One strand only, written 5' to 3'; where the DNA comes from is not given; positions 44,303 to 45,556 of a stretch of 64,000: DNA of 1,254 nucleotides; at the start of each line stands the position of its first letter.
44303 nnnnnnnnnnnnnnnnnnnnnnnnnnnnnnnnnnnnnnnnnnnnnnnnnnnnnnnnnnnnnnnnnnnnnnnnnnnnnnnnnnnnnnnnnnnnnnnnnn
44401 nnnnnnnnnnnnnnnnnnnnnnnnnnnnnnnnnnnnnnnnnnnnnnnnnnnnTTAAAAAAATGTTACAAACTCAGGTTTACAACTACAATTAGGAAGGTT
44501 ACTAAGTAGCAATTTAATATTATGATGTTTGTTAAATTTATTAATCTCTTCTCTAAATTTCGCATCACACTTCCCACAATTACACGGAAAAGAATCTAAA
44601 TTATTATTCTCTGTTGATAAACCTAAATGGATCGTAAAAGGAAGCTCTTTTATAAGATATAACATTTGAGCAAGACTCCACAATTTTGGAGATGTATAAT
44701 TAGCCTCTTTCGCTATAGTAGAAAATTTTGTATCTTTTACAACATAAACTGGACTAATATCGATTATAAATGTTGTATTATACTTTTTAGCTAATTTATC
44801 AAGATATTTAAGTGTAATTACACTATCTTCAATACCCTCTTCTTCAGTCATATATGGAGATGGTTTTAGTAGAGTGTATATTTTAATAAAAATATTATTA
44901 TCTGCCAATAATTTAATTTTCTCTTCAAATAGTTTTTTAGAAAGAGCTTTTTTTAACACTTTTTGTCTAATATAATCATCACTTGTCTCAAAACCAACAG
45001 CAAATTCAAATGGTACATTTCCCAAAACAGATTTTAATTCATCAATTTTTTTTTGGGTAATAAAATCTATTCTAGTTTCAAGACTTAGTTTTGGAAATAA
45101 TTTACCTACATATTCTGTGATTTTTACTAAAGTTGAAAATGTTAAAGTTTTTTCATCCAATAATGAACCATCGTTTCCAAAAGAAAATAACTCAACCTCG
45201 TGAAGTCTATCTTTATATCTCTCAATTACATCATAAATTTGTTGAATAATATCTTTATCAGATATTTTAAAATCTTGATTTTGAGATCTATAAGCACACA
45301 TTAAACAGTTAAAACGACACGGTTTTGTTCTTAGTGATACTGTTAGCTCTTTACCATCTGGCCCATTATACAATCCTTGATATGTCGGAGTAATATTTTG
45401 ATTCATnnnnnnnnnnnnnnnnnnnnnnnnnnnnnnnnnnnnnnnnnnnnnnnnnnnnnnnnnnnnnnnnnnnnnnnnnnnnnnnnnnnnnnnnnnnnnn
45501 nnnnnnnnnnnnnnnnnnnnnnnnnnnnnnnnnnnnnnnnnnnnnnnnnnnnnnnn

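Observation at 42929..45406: Tandem bacterial paralogues of the archaeal RaSEA radical SAM family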

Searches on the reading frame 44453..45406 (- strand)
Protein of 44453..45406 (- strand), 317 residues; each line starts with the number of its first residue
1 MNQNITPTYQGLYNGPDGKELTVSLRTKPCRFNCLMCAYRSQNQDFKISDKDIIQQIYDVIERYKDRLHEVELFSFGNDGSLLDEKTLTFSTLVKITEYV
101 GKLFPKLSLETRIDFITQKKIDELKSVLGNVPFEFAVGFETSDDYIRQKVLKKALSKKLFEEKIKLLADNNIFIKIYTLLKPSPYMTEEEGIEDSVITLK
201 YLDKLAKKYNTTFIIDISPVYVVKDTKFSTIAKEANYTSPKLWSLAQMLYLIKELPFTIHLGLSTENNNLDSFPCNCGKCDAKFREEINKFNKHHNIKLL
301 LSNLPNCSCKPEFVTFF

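Call 3: search_protein_families(library=pfam, proteins=[window:44453-45406:-], max_evalue=0.01)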
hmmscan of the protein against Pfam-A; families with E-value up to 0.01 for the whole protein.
window:44453-45406:- (317 aa): 1 family
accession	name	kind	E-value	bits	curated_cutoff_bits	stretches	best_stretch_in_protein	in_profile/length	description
PF04055.27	Radical_SAM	-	1.7e-07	32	29.5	1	30-176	7-146/166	Radical SAM superfamily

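Call 4: search_protein_families(library=ncbifam, proteins=[window:44453-45406:-], max_evalue=0.01)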
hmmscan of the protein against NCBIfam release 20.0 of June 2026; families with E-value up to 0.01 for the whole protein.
window:44453-45406:- (317 aa): 4 families
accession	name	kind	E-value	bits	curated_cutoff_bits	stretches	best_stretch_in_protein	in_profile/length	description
TIGR01210.1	TIGR01210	equivalog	1.2e-42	146.3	212.15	1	15-313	10-299/313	archaeosine biosynthesis radical SAM protein RaSEA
TIGR04463.1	rSAM_vs_C_rich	equivalog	0.0012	17.7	525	1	25-80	87-141/438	TIGR04463 family radical SAM/SPASM RiPP maturase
TIGR04317.1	W_rSAM_matur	equivalog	0.0013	18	380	1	18-97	3-78/349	tungsten cofactor oxidoreductase radical SAM maturase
NF004884.0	PRK06245.1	equivalog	0.0016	17.3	209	1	27-101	22-96/340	7,8-didemethyl-8-hydroxy-5-deazariboflavin synthase subunit CofG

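Call 6: search_solved_structures(query=window:44453-45406:-, max_evalue=1, show_alignments=1)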
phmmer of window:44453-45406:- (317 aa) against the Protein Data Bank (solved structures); distinct sequences matched with E-value up to 1: 1.
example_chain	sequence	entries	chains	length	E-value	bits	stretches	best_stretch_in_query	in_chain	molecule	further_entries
11kp_B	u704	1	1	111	0.042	16.6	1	45-148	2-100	Double-strand telomeric DNA-binding proteins 1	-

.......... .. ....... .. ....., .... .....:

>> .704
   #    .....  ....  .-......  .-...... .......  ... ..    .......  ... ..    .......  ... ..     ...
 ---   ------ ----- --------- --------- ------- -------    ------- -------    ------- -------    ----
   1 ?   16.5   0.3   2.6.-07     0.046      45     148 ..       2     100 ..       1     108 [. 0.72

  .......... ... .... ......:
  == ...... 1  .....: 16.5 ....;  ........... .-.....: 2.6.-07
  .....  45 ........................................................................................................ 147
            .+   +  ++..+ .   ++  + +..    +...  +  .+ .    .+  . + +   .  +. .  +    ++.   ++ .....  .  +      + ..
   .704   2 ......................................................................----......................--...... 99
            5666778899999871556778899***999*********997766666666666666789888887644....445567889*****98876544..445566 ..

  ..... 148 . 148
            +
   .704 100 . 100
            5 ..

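Call 8: find_homologous_proteins(query=window:44453-45406:-)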
Query window:44453-45406:- (317 aa): 7 proteins with E <= 0.001 among 2821 candidates.
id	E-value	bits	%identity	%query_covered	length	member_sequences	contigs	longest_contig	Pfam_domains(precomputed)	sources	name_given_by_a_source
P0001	7.4e-209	710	100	100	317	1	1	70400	PF04055.28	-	-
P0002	7.8e-104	366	52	99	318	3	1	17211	PF04055.28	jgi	jgi:radical SAM enzyme (TIGR01210 family)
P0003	5.4e-99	350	48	100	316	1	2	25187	-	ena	-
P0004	9.1e-27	112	30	93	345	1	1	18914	PF04055.28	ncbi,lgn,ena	-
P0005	1.7e-26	112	28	88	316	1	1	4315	-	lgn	-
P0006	3.6e-20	91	26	95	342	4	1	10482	PF04055.28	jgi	jgi:radical SAM enzyme (TIGR01210 family)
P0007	1.1e-16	79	26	93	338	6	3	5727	PF04055.28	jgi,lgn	jgi:radical SAM enzyme (TIGR01210 family)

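Call 10: find_encoding_contigs(protein=P0002, flank=10000, max_places=3)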
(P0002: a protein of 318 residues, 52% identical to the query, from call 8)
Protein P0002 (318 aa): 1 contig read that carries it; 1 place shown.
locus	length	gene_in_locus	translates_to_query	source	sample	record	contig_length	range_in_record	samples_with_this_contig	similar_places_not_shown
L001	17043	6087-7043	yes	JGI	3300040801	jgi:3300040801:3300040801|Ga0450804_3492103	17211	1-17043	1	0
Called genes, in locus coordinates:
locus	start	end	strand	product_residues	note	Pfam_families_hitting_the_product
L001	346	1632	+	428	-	PF04055:Radical_SAM, PF06969:HemN_C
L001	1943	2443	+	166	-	PF05128:DUF697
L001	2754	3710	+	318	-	PF04338:DUF481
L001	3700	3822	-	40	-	-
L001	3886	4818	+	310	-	-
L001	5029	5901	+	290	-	PF07366:SnoaL (faint), PF12680:SnoaL_2 (faint)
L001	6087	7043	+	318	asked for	PF04055:Radical_SAM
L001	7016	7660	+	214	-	-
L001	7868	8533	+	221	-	PF03848:TehB, PF13489:Methyltransf_23, PF13847:Methyltransf_31, PF08241:Methyltransf_11, PF08242:Methyltransf_12, PF13649:Methyltransf_25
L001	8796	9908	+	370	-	PF08240:ADH_N, PF00107:ADH_zinc_N (weak)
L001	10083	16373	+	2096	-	PF00501:AMP-binding, PF13193:AMP-binding_C, PF00109:ketoacyl-synt, PF02801:Ketoacyl-synt_C, PF16197:KAsynt_C_assoc, PF22336:RhiE-like_linker, PF22621:CurL-like_PKS_C, PF00698:Acyl_transf_1, +4 more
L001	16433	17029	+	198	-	PF13469:Sulfotransfer_3 (faint), PF17784:Sulfotransfer_4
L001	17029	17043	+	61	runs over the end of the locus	?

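Call 11: find_encoding_contigs(protein=P0003, flank=10000, max_places=3)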
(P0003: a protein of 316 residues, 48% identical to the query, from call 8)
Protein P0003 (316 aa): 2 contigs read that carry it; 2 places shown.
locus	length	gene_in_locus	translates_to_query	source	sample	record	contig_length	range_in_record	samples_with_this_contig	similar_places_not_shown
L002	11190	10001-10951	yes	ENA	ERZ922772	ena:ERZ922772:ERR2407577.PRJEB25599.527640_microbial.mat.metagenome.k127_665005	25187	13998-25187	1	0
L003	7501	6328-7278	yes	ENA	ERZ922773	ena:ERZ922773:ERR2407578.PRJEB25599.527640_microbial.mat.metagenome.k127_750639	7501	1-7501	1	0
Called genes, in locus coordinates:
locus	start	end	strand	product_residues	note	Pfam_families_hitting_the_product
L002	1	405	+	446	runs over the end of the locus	PF00330:Aconitase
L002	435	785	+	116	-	PF02635:DsrE (weak)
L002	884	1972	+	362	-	PF22614:Slo-like_RCK, PF02254:TrkA_N (weak)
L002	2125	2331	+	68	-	-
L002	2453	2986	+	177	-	PF05128:DUF697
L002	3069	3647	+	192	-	PF05128:DUF697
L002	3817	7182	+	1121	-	PF13191:AAA_16 (faint), PF13401:AAA_22 (faint), PF00005:ABC_tran, PF03193:RsgA_GTPase (faint), PF13476:AAA_23 (faint), PF13555:AAA_29 (faint), PF02463:SMC_N (faint), PF00005:ABC_tran, +1 more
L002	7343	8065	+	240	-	-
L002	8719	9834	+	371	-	PF01555:N6_N4_Mtase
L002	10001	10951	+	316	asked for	-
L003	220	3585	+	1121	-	PF13191:AAA_16 (faint), PF13401:AAA_22 (faint), PF00005:ABC_tran, PF03193:RsgA_GTPase (faint), PF13476:AAA_23 (faint), PF13555:AAA_29 (faint), PF02463:SMC_N (faint), PF00005:ABC_tran, +1 more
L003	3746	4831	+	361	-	-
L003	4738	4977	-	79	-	-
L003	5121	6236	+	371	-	PF01555:N6_N4_Mtase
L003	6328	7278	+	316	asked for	-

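Call 12: find_encoding_contigs(protein=P0004, flank=10000, max_places=3)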
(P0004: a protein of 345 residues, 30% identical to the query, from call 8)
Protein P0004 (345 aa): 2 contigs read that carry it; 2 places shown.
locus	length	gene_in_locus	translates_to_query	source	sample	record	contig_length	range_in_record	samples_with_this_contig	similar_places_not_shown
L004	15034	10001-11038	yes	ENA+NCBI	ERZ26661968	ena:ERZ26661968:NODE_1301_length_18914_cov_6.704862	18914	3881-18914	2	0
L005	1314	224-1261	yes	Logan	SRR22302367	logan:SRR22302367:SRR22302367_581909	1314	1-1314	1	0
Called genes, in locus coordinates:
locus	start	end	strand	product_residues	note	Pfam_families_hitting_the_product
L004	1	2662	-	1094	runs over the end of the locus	PF00037:Fer4, PF12837:Fer4_6 (weak), PF12831:FAD_oxidored, PF13237:Fer4_10, PF12838:Fer4_7, PF00037:Fer4, PF12838:Fer4_7, PF14697:Fer4_21, +16 more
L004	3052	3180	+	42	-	-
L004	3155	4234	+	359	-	-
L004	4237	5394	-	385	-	PF12837:Fer4_6 (faint), PF13237:Fer4_10 (faint), PF04422:FrhB_FdhB_N, PF04432:FrhB_FdhB_C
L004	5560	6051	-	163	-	PF02662:FlpD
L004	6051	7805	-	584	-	PF03486:HI0933_like (faint), PF07992:Pyr_redox_2, PF00070:Pyr_redox (faint), PF00890:FAD_binding_2 (weak), PF01134:GIDA (faint), PF12831:FAD_oxidored (weak), PF13450:NAD_binding_8 (weak), PF00037:Fer4 (weak), +1 more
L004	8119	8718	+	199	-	PF00025:Arf (weak), PF00071:Ras, PF03193:RsgA_GTPase (faint), PF08477:Roc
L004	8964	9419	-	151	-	PF13453:Zn_ribbon_TFIIB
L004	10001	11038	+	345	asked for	PF04055:Radical_SAM (weak)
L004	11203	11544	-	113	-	PF04430:DUF498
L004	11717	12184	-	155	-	PF00160:Pro_isomerase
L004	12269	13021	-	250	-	PF00483:NTP_transferase, PF12804:NTP_transf_3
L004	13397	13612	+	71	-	PF03911:Sec61_beta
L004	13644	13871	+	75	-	-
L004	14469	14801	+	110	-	PF21476:PF0610-like_N (faint)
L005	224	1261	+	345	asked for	PF04055:Radical_SAM (weak)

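Call 37: search_protein_representatives(protein=window:44453-45406:-)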
Query: 317 residues. Proteins with E-value up to 0.001 (for the whole library): 1061; up to 1e-10: 583; up to 1e-30: 21. The best 150 are listed.
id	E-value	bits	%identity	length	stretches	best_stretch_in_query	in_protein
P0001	2.4e-209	710.4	100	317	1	1-317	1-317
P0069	1.4e-107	376.1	53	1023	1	3-316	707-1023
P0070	3.2e-68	246.9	49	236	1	83-316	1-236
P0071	5.1e-43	164.1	32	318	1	21-299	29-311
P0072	9.7e-42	159.9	31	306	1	7-299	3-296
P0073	3.8e-40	154.7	34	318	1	7-309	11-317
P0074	1.4e-39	152.9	32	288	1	22-298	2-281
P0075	7.0e-38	147.3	33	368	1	17-312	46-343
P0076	3.2e-36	141.8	29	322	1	7-302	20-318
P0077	1.5e-35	139.6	32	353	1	33-312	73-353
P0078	2.9e-35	138.7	32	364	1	14-311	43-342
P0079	8.5e-35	137.1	30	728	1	7-307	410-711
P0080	1.1e-34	136.7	30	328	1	14-314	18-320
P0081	1.3e-34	136.5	33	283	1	7-245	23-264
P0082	3.1e-34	135.3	27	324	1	7-301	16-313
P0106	3.6e-27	112.1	33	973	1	14-313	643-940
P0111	2.9e-26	109.1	31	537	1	7-309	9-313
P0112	3.1e-26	109.0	28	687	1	20-267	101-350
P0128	2.8e-24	102.6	28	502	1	7-267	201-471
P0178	3.6e-21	92.4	26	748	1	20-303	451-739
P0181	4.2e-21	92.2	27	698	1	13-304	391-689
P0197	1.9e-20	90.0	26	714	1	17-310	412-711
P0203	3.1e-20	89.3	30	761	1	33-312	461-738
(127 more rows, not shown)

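Call 38: search_protein_families(library=pfam, proteins=[P0069, P0079, P0106, P0112, P0128, P0178, P0181, P0197, P0203, P0111], max_evalue=0.001)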
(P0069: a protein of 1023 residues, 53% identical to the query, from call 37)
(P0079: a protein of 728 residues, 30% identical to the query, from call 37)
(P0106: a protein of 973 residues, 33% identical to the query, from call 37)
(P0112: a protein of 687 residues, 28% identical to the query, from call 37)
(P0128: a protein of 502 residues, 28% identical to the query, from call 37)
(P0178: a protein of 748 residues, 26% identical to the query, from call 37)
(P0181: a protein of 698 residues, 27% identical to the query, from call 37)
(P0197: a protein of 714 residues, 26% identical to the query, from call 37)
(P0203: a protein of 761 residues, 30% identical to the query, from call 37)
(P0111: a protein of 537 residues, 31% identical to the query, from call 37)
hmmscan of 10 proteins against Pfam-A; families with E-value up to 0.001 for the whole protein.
P0069 (1023 aa): 4 families
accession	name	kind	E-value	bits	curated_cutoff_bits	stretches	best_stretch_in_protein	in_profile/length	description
PF00702.32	Hydrolase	-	1.9e-26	94.1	26.4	1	358-575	1-191/191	haloacid dehalogenase-like hydrolase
PF00122.25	E1-E2_ATPase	-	6.8e-26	91.3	28.1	1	173-309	3-139/181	E1-E2 ATPase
PF04055.27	Radical_SAM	-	8.4e-05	23.2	29.5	0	734-881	7-148/166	Radical SAM superfamily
PF13419.12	HAD_2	-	0.00011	22.8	23.8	1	494-577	80-174/178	Haloacid dehalogenase-like hydrolase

P0079 (728 aa): 0 families

P0106 (973 aa): 3 families
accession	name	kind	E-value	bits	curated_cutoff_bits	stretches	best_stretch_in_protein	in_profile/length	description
PF00005.33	ABC_tran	-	1.2e-35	123.5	25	1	25-170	1-136/137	ABC transporter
PF13304.12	AAA_21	-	9.8e-06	26.3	27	0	37-60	1-24/304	AAA domain, putative AbiEii toxin, Type IV TA system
PF09084.16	NMT1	-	7.8e-05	23.1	20.5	1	337-408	63-132/216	NMT1/THI5 like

P0112 (687 aa): 2 families
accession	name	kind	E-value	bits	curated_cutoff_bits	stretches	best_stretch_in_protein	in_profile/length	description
PF02624.21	YcaO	-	1.2e-19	71.3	25.7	1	486-672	118-325/325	YcaO cyclodehydratase, ATP-ad Mg2+-binding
PF04055.27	Radical_SAM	-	4e-06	27.5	29.5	1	108-260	4-148/166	Radical SAM superfamily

P0128 (502 aa): 1 family
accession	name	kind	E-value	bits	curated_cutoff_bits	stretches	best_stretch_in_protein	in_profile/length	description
PF16199.10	Radical_SAM_C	-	6.6e-05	23.4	31.9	1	419-455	4-40/85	Radical_SAM C-terminal domain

P0178 (748 aa): 2 families
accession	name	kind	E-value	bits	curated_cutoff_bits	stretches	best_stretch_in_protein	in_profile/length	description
PF13676.11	TIR_2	-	3e-12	47.5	28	1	4-132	1-119/122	TIR domain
PF01582.25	TIR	-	0.00061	20.1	21.3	0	2-108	2-100/179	TIR domain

P0181 (698 aa): 3 families
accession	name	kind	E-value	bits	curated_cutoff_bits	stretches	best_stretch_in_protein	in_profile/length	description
PF13676.11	TIR_2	-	2.3e-15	57.6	28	1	3-120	1-117/122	TIR domain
PF01582.25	TIR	-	2.5e-07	31.1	21.3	1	14-96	21-99/179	TIR domain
PF04055.27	Radical_SAM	-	1.8e-05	25.4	29.5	1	414-574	8-158/166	Radical SAM superfamily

P0197 (714 aa): 2 families
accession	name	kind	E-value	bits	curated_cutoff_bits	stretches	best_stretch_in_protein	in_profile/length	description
PF13676.11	TIR_2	-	3.5e-15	57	28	1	3-125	1-119/122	TIR domain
PF04055.27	Radical_SAM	-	9.9e-06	26.3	29.5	1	422-591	4-157/166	Radical SAM superfamily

P0203 (761 aa): 0 families

P0111 (537 aa): 12 families
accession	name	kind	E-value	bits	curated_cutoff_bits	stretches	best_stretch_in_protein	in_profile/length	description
PF13489.12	Methyltransf_23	-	3e-17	63.3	27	1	349-522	12-163/164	Methyltransferase domain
PF13847.12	Methyltransf_31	-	3.8e-15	56.3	27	1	358-463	3-114/145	Methyltransferase domain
PF13649.12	Methyltransf_25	-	6.5e-14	52.8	27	1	362-452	1-97/97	Methyltransferase domain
PF08241.18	Methyltransf_11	-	2.2e-13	51.1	21.2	1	363-456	1-95/95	Methyltransferase domain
PF03848.20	TehB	-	1.6e-11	44.5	20.4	1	332-458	7-134/193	Tellurite resistance protein TehB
PF08242.18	Methyltransf_12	-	2.2e-11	44.8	30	1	363-453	1-97/98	Methyltransferase domain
PF05175.20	MTS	-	2.9e-06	27.5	23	1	360-466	33-148/170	Methyltransferase small domain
PF06325.19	PrmA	-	4.1e-06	27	22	1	359-455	162-257/296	Ribosomal protein L11 methyltransferase (PrmA)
PF05219.18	DREV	-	1.4e-05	24.9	26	1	355-456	91-186/265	DREV methyltransferase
PF01728.25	FtsJ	-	4.9e-05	23.8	24.1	1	358-428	21-100/181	FtsJ-like methyltransferase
PF05401.17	NodS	-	0.00011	22.6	24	1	347-457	31-145/201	Nodulation protein S (NodS)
PF04055.27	Radical_SAM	-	0.00017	22.3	29.5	1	30-192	5-160/166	Radical SAM superfamily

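Call 54: search_protein_families(library=ncbifam, proteins=[P0004, P0006, P0007, P0071, P0072, P0073, P0075, P0002], max_evalue=1e-10)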
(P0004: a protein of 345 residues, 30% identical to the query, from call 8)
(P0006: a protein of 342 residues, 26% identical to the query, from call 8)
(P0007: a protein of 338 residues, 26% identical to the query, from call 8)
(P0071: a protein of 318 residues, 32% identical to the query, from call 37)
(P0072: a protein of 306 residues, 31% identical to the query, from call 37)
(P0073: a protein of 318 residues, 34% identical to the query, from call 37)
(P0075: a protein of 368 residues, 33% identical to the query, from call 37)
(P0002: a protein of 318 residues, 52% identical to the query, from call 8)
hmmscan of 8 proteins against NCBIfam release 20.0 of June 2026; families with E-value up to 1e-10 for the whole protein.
P0004 (345 aa): 1 family
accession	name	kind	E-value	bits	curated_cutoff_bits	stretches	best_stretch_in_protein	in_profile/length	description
TIGR01210.1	TIGR01210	equivalog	3.5e-104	348.4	212.15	1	29-334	2-306/313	archaeosine biosynthesis radical SAM protein RaSEA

P0006 (342 aa): 1 family
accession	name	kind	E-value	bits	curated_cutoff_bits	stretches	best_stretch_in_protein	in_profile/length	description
TIGR01210.1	TIGR01210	equivalog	4.6e-109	364.5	212.15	1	23-325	1-309/313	archaeosine biosynthesis radical SAM protein RaSEA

P0007 (338 aa): 1 family
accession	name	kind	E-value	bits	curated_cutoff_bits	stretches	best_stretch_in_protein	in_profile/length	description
TIGR01210.1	TIGR01210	equivalog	2e-102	342.6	212.15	1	19-319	1-306/313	archaeosine biosynthesis radical SAM protein RaSEA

P0071 (318 aa): 1 family
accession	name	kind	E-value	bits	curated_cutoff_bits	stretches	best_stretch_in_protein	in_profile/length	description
TIGR01210.1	TIGR01210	equivalog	1.1e-20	74.1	212.15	1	29-269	16-248/313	archaeosine biosynthesis radical SAM protein RaSEA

P0072 (306 aa): 1 family
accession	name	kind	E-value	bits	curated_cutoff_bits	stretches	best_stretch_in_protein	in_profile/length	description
TIGR01210.1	TIGR01210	equivalog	1.2e-30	106.8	212.15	1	27-298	30-289/313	archaeosine biosynthesis radical SAM protein RaSEA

P0073 (318 aa): 1 family
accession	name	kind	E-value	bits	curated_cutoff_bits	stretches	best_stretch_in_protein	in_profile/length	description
TIGR01210.1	TIGR01210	equivalog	2.2e-52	178.3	212.15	1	18-317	10-295/313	archaeosine biosynthesis radical SAM protein RaSEA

P0075 (368 aa): 1 family
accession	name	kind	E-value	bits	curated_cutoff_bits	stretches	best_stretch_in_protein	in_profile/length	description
TIGR01210.1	TIGR01210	equivalog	6.6e-72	242.4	212.15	1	43-349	9-304/313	archaeosine biosynthesis radical SAM protein RaSEA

P0002 (318 aa): 1 family
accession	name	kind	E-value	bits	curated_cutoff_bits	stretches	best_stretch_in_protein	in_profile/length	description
TIGR01210.1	TIGR01210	equivalog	1.3e-40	139.6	212.15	1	16-304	10-290/313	archaeosine biosynthesis radical SAM protein RaSEA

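Call 75: search_solved_structures(query=A2, max_evalue=0.01)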
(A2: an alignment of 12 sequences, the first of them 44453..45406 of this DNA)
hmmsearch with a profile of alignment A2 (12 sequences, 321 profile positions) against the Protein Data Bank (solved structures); distinct sequences matched with E-value up to 0.01: 4.
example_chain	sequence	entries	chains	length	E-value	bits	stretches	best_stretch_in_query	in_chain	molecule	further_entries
6p78_A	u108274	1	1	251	1.5e-15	60.3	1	22-167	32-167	Queuine lyase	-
6iad_A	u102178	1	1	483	1.5e-07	34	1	95-260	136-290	Histone acetyltransferase, ELP3 family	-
6iaz_A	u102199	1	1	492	1.5e-07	34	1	95-260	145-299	Histone acetyltransferase, ELP3 family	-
6ia8_A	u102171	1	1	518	1.7e-07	33.8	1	95-260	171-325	Histone acetyltransferase, ELP3 family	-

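Call 78: search_protein_families(library=pfam, proteins=[L001:3886-4815:+], max_evalue=0.0001)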
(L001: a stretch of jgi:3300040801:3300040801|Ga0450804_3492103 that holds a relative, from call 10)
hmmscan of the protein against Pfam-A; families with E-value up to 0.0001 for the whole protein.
L001:3886-4815:+ (310 aa): 0 families

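Call 87: search_protein_families(library=padloc, proteins=[window:44453-45406:-], max_evalue=0.001)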
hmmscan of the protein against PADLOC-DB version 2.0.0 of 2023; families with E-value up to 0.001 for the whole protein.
window:44453-45406:- (317 aa): 0 families
